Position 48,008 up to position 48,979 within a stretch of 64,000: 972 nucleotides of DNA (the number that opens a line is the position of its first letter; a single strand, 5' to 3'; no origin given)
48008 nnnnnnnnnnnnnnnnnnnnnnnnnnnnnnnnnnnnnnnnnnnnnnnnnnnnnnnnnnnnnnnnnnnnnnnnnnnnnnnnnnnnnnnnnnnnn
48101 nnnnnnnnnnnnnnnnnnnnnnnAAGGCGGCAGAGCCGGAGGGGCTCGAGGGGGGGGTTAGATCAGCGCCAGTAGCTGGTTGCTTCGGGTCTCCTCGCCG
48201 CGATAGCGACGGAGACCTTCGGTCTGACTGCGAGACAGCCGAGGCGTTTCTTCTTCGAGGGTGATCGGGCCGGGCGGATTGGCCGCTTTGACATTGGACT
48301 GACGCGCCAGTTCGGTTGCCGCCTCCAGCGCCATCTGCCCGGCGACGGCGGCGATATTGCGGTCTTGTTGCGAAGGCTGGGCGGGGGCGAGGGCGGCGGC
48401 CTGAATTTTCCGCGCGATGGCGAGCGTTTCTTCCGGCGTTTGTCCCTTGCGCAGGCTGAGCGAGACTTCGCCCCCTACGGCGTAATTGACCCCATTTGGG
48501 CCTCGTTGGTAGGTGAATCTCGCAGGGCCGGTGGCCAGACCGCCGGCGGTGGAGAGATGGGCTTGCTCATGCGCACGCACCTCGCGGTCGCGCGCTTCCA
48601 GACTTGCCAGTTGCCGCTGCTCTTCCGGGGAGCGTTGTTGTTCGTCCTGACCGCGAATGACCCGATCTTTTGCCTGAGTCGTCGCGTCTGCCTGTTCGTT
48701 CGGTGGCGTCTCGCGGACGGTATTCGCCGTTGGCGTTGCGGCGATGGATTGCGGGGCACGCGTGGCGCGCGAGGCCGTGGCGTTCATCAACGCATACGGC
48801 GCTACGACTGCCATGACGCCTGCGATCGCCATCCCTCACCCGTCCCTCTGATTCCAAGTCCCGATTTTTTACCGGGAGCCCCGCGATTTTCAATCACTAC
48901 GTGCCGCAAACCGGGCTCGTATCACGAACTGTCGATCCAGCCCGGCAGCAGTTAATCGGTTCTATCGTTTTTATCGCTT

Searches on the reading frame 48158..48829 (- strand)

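Call 35: search_protein_families(library=pfam, proteins=[window:48158-48829:-], max_evalue=0.00001)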
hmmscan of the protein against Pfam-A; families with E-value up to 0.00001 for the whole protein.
window:48158-48829:- (223 aa): 1 family
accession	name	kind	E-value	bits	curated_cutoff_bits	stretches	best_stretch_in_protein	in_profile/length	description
PF12118.13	SprA-related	-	4.5e-23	82.5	27.3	1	45-177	157-292/335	SprA-related family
